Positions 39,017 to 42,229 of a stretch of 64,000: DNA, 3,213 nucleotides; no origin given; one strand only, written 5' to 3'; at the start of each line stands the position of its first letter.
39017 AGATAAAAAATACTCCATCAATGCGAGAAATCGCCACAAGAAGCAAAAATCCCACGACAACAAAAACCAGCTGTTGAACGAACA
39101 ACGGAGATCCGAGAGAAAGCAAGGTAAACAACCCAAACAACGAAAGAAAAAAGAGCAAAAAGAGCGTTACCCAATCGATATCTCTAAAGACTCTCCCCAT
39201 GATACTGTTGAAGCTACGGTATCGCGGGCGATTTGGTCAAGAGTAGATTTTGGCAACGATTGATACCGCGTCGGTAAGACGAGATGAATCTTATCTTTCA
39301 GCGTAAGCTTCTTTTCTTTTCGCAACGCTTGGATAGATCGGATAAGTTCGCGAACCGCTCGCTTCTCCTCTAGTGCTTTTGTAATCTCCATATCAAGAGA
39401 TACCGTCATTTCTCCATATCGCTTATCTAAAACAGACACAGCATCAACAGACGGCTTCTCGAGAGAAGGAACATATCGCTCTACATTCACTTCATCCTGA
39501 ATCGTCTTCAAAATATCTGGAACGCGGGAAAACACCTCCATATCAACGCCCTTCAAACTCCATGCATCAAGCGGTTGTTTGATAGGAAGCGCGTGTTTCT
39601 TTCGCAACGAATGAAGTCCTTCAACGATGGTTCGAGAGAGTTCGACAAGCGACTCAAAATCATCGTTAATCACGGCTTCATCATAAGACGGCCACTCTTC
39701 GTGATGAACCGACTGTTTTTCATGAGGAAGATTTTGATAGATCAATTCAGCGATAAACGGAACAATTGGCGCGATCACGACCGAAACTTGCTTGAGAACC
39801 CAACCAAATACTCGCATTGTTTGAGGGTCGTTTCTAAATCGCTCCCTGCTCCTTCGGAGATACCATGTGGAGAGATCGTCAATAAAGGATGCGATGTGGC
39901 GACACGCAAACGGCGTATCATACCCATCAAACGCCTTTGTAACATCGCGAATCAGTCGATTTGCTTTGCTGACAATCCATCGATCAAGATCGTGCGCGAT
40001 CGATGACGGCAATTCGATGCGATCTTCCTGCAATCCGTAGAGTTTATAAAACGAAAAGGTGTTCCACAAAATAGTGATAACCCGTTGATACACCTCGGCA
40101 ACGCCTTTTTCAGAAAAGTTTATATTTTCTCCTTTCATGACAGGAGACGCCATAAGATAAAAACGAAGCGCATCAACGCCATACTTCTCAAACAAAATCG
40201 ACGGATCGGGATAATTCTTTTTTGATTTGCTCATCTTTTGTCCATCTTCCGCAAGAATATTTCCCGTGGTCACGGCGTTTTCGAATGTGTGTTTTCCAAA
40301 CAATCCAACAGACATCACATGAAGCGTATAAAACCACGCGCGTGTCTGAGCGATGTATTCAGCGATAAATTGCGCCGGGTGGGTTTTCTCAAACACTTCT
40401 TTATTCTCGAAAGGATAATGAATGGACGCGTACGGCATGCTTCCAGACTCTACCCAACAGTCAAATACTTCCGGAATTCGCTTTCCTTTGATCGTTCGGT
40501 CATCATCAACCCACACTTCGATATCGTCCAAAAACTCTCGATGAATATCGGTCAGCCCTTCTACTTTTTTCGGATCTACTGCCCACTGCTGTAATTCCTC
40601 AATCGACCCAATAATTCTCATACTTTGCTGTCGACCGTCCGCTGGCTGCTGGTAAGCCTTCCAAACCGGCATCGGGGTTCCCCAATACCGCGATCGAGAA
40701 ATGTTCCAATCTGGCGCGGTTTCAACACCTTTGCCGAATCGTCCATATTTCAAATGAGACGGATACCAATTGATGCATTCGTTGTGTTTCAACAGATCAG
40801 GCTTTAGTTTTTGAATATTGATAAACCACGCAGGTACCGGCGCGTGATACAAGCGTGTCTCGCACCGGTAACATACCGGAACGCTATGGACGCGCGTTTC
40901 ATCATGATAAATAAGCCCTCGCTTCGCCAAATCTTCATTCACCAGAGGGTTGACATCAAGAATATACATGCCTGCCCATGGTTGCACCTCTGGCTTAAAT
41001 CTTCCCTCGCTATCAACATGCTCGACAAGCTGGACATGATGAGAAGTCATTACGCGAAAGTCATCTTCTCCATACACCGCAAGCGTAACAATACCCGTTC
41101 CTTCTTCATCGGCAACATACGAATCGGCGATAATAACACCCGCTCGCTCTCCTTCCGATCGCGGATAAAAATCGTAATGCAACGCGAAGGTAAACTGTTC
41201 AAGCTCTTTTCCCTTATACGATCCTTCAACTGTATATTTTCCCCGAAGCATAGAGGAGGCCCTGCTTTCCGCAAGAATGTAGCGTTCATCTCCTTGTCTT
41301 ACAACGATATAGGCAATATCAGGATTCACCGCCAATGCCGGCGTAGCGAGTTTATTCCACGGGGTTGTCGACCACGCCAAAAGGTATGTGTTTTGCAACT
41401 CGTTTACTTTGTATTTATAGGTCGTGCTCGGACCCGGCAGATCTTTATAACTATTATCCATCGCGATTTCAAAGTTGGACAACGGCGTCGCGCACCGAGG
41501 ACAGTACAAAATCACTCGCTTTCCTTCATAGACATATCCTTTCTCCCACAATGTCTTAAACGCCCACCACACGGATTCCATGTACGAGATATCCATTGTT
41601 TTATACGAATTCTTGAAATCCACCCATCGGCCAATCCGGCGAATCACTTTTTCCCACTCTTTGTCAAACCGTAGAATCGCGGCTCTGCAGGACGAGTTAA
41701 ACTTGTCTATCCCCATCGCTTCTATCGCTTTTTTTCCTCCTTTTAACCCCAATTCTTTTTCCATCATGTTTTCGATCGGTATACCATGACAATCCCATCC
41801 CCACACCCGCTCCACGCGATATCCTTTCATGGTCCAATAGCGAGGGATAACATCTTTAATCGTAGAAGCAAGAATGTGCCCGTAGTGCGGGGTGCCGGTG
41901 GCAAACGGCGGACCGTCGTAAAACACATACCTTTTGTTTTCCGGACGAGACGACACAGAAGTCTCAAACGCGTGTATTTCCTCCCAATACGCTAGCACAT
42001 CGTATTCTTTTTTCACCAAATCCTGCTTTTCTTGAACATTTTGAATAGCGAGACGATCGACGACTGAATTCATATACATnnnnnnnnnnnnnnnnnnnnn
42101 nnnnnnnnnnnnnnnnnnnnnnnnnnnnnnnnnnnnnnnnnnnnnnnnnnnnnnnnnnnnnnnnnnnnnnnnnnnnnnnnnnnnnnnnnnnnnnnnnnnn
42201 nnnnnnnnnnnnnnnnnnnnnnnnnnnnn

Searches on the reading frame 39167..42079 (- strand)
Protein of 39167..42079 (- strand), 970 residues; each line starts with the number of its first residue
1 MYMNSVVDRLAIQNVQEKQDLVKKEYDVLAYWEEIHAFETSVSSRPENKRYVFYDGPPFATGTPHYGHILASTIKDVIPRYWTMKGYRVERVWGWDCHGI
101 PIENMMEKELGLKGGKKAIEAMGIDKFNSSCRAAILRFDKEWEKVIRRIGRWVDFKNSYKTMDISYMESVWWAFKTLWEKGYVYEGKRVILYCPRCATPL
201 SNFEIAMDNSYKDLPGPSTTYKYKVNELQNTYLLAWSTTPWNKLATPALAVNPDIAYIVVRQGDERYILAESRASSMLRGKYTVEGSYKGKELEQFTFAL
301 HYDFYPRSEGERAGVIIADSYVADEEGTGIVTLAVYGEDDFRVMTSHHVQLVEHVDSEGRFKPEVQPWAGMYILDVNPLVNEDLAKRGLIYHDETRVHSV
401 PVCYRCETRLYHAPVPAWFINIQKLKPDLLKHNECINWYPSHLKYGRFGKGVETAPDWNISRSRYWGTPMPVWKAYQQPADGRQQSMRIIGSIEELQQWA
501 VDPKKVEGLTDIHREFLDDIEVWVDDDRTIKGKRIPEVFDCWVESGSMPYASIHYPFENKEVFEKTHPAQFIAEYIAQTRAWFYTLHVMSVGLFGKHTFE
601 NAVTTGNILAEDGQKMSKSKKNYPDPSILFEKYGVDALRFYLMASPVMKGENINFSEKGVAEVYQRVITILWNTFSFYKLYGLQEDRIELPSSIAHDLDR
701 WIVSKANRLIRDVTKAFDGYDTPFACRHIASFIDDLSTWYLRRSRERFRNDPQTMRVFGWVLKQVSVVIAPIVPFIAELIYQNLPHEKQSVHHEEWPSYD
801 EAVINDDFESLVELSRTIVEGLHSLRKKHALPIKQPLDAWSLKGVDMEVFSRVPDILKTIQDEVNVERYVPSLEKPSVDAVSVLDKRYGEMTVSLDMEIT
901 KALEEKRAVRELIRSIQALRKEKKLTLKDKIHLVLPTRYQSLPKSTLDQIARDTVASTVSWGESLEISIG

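Call 10: search_protein_families(library=ncbifam, proteins=[window:39167-42079:-])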
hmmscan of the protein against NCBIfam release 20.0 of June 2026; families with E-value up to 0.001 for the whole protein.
window:39167-42079:- (970 aa): 17 families
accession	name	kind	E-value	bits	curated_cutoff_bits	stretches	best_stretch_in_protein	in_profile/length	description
TIGR00392.1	ileS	equivalog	9.2e-226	751.9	621.4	1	15-840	2-847/861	isoleucine--tRNA ligase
NF000257.1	MupA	exception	9.9e-177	589.6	1900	1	24-867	8-842/1024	mupirocin-resistant isoleucine--tRNA ligase MupA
NF000258.1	MupB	exception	1.3e-171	572.7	1900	1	22-868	6-845/1033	mupirocin-resistant isoleucine--tRNA ligase MupB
TIGR00422.1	valS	equivalog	5.8e-122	408.4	612.1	2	316-924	256-835/863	valine--tRNA ligase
NF009687.0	PRK13208.1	equivalog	1.7e-114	383.7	738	2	316-870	255-787/801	valine--tRNA ligase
NF004349.1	PRK05729.1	equivalog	4.4e-105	352.7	704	2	315-921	249-820/860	valine--tRNA ligase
NF040702.1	ileS_w_GNAT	exception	4.9e-78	262.9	1999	2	311-829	490-1005/1100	isoleucine--tRNA ligase, N-acetyltransferase domain-containing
NF011492.0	PRK14900.1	equivalog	1.2e-65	222.1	1783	2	312-862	261-789/1044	valine--tRNA ligase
NF008957.0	PRK12300.1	subfamily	9.2e-59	199.3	677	2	27-331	12-311/946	leucine--tRNA ligase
TIGR00395.1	leuS_arch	equivalog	3.2e-51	174.4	648.5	2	590-924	595-884/938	leucine--tRNA ligase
NF000540.1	alt_ValS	exception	6.8e-49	166.6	900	2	416-839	386-797/827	valine--tRNA ligase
TIGR00396.1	leuS_bact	equivalog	4e-40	137.7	548.4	2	27-206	9-168/843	leucine--tRNA ligase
TIGR00398.1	metG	equivalog_domain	1.9e-28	99.5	336.35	2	570-793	286-510/530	methionine--tRNA ligase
NF008900.0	PRK12267.1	equivalog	1.7e-22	79.7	598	2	542-795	228-487/648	methionine--tRNA ligase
NF001100.0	PRK00133.1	equivalog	2.4e-16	59.4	587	2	561-798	273-516/676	methionine--tRNA ligase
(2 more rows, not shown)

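Call 14: find_homologous_proteins(query=window:39167-42079:-, max_evalue=1e-100)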
Query window:39167-42079:- (970 aa): 8000 proteins with E <= 1e-100 among 8000 candidates; the best 120 are listed.
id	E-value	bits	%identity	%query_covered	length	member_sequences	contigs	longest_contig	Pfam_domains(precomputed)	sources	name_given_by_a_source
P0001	0.0e+0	2275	100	100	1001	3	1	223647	PF09334.18,PF08264.20,PF00133.29,PF19302.5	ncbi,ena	-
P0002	0.0e+0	1811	79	99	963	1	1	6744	PF09334.18,PF08264.20,PF00133.29,PF19302.5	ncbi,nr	ncbi:MAG: isoleucine--tRNA ligase [Patescibacteria group bacterium]|nr:isoleucine--tRNA ligase [Pate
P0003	0.0e+0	1722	74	99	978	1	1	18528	PF09334.18,PF08264.20,PF00133.29,PF19302.5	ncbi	-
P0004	0.0e+0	1715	75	99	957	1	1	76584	PF09334.18,PF08264.20,PF00133.29,PF19302.5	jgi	jgi:isoleucyl-tRNA synthetase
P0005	0.0e+0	1703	74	99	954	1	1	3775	PF09334.18,PF08264.20,PF00133.29,PF19302.5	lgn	-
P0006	0.0e+0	1606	71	99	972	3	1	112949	PF09334.18,PF08264.20,PF00133.29,PF19302.5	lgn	-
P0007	0.0e+0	1547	68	99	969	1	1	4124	PF09334.18,PF08264.20,PF00133.29,PF19302.5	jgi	jgi:isoleucyl-tRNA synthetase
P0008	0.0e+0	1546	68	99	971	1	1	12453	PF09334.18,PF08264.20,PF00133.29,PF19302.5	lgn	-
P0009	0.0e+0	1535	68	99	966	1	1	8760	PF09334.18,PF08264.20,PF00133.29,PF19302.5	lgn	-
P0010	0.0e+0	1535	67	99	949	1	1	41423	PF09334.18,PF08264.20,PF00133.29,PF19302.5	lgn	-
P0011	0.0e+0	1531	67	99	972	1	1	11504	PF09334.18,PF08264.20,PF00133.29,PF19302.5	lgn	-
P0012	0.0e+0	1520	67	99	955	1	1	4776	PF09334.18,PF08264.20,PF00133.29,PF19302.5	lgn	-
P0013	0.0e+0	1518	68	99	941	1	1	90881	PF09334.18,PF08264.20,PF00133.29,PF19302.5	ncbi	-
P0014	0.0e+0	1514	67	99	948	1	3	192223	PF09334.18,PF08264.20,PF00133.29,PF19302.5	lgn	-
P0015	0.0e+0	1512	68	99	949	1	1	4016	PF09334.18,PF08264.20,PF00133.29,PF19302.5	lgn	-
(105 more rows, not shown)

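Call 16: find_related_loci(query=A1, collection=genome_contigs, flank=2500)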
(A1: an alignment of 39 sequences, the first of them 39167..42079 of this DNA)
Query A1 (970 aa) in genome_contigs; peptide patterns used: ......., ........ (x = any residue, [..] = any of these).
600 stretches matched a pattern (row limit reached: there are more); 594 encode a relative of the query (tblastn E <= 1e-3); the best 80 are kept; 80 distinct loci.
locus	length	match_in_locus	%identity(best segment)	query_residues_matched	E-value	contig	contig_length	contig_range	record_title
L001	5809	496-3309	63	10-968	0e+0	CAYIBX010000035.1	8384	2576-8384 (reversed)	MAG TPA_asm: uncultured Gammaproteobacteria bacterium isolate ERP119705_co18_370 genome assembly, contig: NODE_11034_len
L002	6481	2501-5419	59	6-970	0e+0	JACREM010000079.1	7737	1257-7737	MAG: Candidatus Gottesmanbacteria bacterium isolate NC_groundwater_1699_Pr3_B-0.1um_43_117 SR-2_scaffold_141_3108988, wh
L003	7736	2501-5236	56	6-936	0e+0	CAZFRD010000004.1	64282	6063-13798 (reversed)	MAG TPA_asm: uncultured Pseudomonadales bacterium isolate SRP192515_co1_183 genome assembly, contig: NODE_296_length_642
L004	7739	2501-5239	55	12-935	0e+0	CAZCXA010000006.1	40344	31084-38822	MAG TPA_asm: uncultured Pseudomonadales bacterium isolate binchicken_co45_521 genome assembly, contig: NODE_1334_length_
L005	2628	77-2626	60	10-867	0e+0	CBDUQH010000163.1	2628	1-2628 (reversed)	MAG TPA_asm: uncultured bacterium isolate SRR18550247_concoct_49 genome assembly, contig: ERZ25074849.5227, whole genome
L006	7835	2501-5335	51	10-967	0e+0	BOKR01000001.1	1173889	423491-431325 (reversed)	MAG: Patescibacteria group bacterium BroJett025 DNA, sequence1, whole genome shotgun sequence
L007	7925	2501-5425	50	18-967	0e+0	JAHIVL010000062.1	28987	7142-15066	MAG: Patescibacteria group bacterium isolate MM_PC_MetaG.mb.79 MM_PC_MetaG.mb.79_k141_1112038, whole genome shotgun sequ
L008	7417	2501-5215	52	25-968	0e+0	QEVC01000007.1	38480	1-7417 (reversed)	MAG: Candidatus Microgenomates bacterium isolate GWF J3_scaffold_847, whole genome shotgun sequence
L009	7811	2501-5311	66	9-967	0e+0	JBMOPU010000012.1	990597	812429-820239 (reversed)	MAG: Patescibacteria group bacterium isolate Betzabe_MAG136 MAG136_14, whole genome shotgun sequence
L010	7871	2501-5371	49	15-964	0e+0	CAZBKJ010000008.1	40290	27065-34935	MAG TPA_asm: uncultured Pseudomonadales bacterium isolate SRP286056_co1_272 genome assembly, contig: NODE_1000_length_40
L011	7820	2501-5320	46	25-965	0e+0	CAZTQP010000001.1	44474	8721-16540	MAG TPA_asm: uncultured Gammaproteobacteria bacterium isolate SRP296810_co1_273 genome assembly, contig: NODE_667_length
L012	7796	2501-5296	46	25-957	0e+0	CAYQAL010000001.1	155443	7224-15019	MAG TPA_asm: uncultured Gammaproteobacteria bacterium isolate SRP278252_co1_769 genome assembly, contig: NODE_89_length_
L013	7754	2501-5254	45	25-959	0e+0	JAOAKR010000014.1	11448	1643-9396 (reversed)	MAG: Candidatus Micrarchaeota archaeon isolate SKW92 NODE_13_2_edited, whole genome shotgun sequence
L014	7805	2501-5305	44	12-970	0e+0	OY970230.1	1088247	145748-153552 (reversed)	MAG: Candidatus Gottesmanbacteria bacterium isolate MFD01689.bin.c.3 genome assembly, chromosome: 1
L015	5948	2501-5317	46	24-931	0e+0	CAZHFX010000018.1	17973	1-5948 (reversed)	MAG TPA_asm: uncultured Gammaproteobacteria bacterium isolate SRP062349_co5_171 genome assembly, contig: NODE_1001_lengt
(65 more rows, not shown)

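Call 28: find_encoding_contigs(protein=P0002, flank=1500, max_places=2)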
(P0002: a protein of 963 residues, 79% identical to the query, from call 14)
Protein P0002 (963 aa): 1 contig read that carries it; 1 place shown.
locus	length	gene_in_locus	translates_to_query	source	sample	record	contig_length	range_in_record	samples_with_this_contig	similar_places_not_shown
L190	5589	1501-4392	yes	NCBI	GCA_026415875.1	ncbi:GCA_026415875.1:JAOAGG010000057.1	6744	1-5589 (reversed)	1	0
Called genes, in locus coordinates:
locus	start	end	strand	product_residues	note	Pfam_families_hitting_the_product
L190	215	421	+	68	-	-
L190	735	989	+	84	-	-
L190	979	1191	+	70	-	PF10049:DUF2283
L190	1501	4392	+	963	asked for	PF00133:tRNA-synt_1, PF09334:tRNA-synt_1g, PF08264:Anticodon_1, PF19302:DUF5915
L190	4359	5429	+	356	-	PF01098:FTSW_RODA_SPOVE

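Call 29: find_encoding_contigs(protein=P0003, flank=1500, max_places=2)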
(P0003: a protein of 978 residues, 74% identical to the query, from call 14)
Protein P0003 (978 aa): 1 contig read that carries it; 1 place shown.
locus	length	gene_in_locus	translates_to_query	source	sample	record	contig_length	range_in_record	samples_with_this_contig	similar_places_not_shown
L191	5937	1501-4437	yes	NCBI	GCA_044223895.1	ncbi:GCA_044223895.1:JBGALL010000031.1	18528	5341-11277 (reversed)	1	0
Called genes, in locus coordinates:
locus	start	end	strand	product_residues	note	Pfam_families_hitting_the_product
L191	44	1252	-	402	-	-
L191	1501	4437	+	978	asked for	PF00133:tRNA-synt_1, PF09334:tRNA-synt_1g, PF08264:Anticodon_1, PF19302:DUF5915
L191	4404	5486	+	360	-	PF01098:FTSW_RODA_SPOVE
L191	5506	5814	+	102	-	PF00829:Ribosomal_L21p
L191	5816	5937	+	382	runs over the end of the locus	-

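Call 30: find_encoding_contigs(protein=P0004, flank=1500, max_places=2)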
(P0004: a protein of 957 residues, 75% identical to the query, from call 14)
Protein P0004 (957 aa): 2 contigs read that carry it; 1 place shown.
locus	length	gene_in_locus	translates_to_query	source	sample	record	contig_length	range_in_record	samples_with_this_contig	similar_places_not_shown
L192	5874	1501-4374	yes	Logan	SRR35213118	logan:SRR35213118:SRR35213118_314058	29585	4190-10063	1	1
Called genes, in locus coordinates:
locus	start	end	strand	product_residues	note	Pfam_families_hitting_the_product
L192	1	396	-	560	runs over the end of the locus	-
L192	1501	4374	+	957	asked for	PF00133:tRNA-synt_1, PF09334:tRNA-synt_1g, PF08264:Anticodon_1, PF19302:DUF5915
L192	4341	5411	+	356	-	PF01098:FTSW_RODA_SPOVE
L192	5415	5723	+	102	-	PF00829:Ribosomal_L21p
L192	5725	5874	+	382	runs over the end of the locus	PF01555:N6_N4_Mtase (weak), PF01170:UPF0020 (faint)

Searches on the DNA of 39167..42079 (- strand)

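Call 75: search_rna_families(sources=[L001, L002, L006, L007, L009, L010, L016, L032, L037, L041, L042, L043, L047, L049, L051, L053, L061, L065, L073, L074], threshold=gathering)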
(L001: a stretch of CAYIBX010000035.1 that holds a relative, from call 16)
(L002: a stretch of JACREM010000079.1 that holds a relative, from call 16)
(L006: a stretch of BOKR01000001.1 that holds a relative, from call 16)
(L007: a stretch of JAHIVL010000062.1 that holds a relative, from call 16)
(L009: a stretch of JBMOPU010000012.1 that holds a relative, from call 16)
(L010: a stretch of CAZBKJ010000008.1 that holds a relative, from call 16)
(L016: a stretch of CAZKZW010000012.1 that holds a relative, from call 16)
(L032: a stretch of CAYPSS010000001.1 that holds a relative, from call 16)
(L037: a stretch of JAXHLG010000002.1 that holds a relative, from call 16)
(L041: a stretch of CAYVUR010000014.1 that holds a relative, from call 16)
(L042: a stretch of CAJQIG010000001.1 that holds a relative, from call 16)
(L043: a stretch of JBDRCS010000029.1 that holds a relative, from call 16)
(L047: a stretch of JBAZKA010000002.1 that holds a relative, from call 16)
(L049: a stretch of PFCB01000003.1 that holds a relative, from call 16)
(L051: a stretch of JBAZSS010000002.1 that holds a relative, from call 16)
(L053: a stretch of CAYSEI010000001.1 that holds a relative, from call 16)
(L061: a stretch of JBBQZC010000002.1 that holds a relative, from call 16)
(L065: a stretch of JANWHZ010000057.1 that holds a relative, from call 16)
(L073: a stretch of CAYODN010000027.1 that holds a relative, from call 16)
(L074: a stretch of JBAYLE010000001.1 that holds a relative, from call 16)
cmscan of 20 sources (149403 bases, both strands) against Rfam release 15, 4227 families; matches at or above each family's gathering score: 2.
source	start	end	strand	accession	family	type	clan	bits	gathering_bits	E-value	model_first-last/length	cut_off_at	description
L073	3596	3669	+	RF00005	tRNA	Gene; tRNA;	CL00001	68.1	29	2.4e-12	1-71/71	no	tRNA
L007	1691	1761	+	RF00005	tRNA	Gene; tRNA;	CL00001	61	29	2.1e-10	1-71/71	no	tRNA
